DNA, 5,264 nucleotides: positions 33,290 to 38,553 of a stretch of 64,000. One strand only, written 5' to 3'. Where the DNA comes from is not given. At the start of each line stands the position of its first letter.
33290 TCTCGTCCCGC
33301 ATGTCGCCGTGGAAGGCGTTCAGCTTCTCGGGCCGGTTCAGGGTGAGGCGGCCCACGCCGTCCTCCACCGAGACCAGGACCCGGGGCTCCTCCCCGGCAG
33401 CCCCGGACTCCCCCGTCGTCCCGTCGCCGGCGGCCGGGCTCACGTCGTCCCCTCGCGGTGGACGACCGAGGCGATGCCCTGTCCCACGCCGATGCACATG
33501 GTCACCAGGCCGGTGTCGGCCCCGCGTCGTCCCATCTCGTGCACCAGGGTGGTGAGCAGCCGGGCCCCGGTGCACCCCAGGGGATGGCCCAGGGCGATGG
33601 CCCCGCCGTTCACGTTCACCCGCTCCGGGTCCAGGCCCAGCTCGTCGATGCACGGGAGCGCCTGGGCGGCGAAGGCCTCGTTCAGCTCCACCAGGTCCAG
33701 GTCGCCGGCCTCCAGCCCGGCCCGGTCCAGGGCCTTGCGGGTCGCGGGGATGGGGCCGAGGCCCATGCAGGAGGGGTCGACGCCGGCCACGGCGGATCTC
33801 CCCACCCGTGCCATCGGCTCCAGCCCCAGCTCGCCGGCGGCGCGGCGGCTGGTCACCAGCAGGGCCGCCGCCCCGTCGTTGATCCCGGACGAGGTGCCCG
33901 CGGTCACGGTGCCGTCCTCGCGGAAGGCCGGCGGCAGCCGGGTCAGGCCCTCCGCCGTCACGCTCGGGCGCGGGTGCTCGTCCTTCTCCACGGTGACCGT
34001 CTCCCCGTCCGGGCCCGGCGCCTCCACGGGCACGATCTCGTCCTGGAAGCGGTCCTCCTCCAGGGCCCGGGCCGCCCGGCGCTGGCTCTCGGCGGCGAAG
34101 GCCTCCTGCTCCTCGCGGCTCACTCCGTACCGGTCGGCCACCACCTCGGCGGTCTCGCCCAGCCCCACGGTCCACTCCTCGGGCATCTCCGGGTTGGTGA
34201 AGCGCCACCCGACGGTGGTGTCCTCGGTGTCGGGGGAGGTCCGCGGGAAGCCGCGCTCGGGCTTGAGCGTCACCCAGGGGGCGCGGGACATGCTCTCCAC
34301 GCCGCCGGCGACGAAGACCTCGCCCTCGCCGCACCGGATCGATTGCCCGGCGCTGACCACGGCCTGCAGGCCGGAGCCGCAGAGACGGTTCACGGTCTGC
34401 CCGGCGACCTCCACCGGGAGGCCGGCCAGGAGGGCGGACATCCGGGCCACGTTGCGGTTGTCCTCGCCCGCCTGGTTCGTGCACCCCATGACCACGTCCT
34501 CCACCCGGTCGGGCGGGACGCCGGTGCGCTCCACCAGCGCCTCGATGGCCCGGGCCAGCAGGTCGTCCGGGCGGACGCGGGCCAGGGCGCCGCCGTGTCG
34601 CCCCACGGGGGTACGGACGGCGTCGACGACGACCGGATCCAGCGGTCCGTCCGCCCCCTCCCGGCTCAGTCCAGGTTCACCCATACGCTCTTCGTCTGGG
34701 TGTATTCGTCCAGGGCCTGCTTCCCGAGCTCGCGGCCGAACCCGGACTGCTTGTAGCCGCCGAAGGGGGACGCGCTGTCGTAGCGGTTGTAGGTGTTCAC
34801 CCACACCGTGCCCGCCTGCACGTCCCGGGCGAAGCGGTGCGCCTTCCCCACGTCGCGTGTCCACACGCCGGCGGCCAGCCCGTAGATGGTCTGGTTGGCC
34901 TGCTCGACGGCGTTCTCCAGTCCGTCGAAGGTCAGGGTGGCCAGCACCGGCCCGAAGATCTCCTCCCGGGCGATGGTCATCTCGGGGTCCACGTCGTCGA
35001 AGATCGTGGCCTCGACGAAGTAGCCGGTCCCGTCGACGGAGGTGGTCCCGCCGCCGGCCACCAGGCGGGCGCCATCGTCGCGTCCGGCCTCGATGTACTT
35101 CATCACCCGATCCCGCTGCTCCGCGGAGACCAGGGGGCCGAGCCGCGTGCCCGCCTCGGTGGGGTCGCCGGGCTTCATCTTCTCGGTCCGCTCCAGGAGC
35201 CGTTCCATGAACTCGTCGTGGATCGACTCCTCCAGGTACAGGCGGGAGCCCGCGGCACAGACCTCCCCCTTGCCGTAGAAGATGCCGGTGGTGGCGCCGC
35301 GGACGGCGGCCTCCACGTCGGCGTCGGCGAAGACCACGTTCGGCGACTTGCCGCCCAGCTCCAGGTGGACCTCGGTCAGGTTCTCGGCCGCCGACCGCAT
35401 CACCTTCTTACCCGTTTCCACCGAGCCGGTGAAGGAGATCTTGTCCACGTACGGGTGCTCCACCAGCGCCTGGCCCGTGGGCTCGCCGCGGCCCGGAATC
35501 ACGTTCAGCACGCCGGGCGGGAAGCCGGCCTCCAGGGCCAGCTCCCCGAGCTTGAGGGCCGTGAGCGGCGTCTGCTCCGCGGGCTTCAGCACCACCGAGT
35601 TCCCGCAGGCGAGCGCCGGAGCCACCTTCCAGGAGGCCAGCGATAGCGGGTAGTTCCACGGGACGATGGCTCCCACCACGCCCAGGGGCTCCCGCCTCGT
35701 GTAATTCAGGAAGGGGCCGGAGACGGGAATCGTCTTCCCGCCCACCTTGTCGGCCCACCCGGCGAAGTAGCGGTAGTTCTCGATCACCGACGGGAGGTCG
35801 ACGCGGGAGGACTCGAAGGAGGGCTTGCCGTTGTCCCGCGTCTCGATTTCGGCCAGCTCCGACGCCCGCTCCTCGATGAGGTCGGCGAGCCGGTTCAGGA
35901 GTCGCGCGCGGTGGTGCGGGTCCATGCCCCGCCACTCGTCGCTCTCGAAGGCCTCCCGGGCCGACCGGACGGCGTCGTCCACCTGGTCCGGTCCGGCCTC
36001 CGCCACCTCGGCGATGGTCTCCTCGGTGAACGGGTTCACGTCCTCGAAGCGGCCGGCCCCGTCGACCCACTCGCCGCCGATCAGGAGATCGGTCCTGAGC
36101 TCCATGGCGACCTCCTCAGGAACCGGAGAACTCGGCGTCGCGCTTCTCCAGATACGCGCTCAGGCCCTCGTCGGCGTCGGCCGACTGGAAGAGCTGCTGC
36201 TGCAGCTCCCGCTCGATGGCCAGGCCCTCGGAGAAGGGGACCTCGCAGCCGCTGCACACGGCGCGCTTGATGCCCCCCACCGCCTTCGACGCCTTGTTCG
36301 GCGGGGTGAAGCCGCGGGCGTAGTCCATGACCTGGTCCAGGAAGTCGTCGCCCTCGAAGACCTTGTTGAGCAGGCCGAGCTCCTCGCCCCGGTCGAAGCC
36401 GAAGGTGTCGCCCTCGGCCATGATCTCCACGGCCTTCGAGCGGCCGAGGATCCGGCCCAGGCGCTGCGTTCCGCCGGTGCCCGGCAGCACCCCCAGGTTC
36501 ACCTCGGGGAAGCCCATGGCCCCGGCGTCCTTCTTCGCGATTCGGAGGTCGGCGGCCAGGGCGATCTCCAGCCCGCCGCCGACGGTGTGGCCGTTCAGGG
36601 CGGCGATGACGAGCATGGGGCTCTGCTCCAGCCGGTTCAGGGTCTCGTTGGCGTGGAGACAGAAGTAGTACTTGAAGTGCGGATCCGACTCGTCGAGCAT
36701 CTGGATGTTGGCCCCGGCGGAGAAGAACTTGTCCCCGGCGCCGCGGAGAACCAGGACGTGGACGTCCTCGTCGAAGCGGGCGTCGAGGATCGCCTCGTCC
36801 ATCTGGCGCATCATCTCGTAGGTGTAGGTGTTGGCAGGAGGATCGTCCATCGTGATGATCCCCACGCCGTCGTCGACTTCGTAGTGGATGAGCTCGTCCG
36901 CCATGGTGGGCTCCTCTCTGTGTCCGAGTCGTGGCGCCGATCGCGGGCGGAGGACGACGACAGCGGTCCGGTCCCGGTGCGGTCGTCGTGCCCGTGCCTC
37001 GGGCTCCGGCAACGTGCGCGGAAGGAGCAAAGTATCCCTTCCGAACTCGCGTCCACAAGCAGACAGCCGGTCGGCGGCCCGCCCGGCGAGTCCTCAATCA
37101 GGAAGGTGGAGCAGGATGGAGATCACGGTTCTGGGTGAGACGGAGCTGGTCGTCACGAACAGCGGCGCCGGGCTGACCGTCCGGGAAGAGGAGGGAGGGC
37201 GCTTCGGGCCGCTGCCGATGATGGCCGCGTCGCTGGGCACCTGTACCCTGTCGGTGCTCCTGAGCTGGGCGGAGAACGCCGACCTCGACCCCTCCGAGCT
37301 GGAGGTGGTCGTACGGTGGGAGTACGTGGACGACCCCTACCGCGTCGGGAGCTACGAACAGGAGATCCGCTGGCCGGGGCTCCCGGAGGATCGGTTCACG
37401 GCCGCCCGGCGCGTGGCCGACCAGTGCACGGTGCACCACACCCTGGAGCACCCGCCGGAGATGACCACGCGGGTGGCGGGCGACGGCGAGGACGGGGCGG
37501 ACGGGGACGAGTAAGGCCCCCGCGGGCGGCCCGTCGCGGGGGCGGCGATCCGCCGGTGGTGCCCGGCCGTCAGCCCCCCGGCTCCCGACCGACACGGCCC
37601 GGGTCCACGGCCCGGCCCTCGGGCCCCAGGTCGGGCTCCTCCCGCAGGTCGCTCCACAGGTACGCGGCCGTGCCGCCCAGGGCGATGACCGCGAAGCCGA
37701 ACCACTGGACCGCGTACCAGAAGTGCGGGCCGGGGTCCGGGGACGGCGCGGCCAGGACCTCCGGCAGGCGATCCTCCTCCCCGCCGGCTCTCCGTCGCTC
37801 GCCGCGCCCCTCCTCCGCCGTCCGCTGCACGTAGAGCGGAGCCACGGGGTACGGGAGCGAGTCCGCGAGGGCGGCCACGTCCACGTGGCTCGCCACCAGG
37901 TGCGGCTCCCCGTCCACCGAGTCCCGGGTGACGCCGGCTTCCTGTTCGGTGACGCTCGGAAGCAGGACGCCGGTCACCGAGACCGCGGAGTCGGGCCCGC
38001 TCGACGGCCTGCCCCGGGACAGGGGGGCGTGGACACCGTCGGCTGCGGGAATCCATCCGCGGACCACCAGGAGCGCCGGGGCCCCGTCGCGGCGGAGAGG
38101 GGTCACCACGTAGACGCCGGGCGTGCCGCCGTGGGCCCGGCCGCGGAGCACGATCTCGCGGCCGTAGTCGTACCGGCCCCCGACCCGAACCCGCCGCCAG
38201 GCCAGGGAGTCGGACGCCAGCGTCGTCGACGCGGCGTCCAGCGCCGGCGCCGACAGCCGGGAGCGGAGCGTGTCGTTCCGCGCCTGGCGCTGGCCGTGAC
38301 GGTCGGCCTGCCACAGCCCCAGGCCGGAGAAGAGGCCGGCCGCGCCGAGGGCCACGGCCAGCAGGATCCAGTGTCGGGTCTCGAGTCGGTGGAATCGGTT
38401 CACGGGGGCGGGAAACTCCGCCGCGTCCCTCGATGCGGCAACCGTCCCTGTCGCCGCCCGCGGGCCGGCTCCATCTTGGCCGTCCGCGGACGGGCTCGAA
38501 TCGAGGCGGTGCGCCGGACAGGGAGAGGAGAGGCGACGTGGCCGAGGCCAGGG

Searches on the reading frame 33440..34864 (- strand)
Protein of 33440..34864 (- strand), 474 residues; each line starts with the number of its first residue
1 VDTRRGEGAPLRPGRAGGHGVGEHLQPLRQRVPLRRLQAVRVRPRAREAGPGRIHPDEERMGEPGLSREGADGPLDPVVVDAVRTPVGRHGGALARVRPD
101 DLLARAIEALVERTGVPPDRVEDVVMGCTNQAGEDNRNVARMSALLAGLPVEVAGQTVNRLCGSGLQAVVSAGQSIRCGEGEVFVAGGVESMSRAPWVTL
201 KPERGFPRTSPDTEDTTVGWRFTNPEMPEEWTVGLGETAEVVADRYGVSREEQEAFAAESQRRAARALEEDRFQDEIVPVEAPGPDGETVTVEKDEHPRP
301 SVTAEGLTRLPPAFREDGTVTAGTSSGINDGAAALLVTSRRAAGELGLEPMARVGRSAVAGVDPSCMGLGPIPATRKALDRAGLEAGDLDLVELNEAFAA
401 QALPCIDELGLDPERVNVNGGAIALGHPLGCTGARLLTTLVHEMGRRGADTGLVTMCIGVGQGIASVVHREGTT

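Call 71: search_protein_families(library=pfam, proteins=[window:33440-34864:-], max_evalue=0.001)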
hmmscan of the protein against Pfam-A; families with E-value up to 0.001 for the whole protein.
window:33440-34864:- (474 aa): 4 families
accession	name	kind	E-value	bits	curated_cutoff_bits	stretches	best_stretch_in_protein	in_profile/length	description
PF00108.29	Thiolase_N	-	7.8e-81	271.7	26.4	1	78-340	2-259/260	Thiolase, N-terminal domain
PF02803.24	Thiolase_C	-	3.1e-49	166.1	27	1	349-469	2-122/123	Thiolase, C-terminal domain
PF22691.2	Thiolase_C_1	-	0.00031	20.9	28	0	374-411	23-60/144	Thiolase C-terminal domain-like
PF00109.32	ketoacyl-synt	-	0.00037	20.6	20.8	0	158-194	170-206/252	Beta-ketoacyl synthase, N-terminal domain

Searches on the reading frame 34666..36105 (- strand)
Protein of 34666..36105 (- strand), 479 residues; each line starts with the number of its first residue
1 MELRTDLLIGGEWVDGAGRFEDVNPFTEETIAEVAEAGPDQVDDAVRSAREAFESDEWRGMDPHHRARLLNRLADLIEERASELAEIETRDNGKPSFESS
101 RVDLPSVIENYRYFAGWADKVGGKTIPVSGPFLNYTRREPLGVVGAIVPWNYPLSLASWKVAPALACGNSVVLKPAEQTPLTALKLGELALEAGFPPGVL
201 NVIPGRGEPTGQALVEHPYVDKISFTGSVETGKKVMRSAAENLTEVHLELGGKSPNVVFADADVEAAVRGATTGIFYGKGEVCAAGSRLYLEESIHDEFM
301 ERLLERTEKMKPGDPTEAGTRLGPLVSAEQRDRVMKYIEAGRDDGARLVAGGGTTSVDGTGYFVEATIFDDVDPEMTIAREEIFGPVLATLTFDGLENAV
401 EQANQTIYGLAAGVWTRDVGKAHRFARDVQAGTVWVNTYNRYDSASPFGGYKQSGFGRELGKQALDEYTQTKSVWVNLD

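Call 71: search_protein_families(library=pfam, proteins=[window:34666-36105:-], max_evalue=0.001)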
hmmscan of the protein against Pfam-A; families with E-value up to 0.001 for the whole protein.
window:34666-36105:- (479 aa): 1 family
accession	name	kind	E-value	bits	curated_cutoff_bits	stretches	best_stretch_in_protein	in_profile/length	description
PF00171.27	Aldedh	-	7.2e-186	618.7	23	1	13-474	1-461/461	Aldehyde dehydrogenase family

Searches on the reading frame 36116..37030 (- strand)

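Call 31: search_protein_families(library=pfam, proteins=[window:36116-37030:-], max_evalue=0.001)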
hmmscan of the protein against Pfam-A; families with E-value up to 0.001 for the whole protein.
window:36116-37030:- (304 aa): 2 families
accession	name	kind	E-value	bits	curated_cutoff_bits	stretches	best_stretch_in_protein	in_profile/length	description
PF00378.25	ECH_1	-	5.8e-49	167.1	27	1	53-303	3-250/251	Enoyl-CoA hydratase/isomerase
PF16113.10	ECH_2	-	5.1e-21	76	27.2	1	56-196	1-144/335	Enoyl-CoA hydratase/isomerase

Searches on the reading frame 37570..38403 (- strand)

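Call 31: search_protein_families(library=pfam, proteins=[window:37570-38403:-], max_evalue=0.001)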
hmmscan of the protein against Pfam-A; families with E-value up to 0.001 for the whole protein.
window:37570-38403:- (277 aa): 1 family
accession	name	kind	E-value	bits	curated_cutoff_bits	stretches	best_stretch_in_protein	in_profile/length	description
PF02104.20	SURF1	-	1.2e-38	134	23.4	1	22-239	4-205/205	SURF1 family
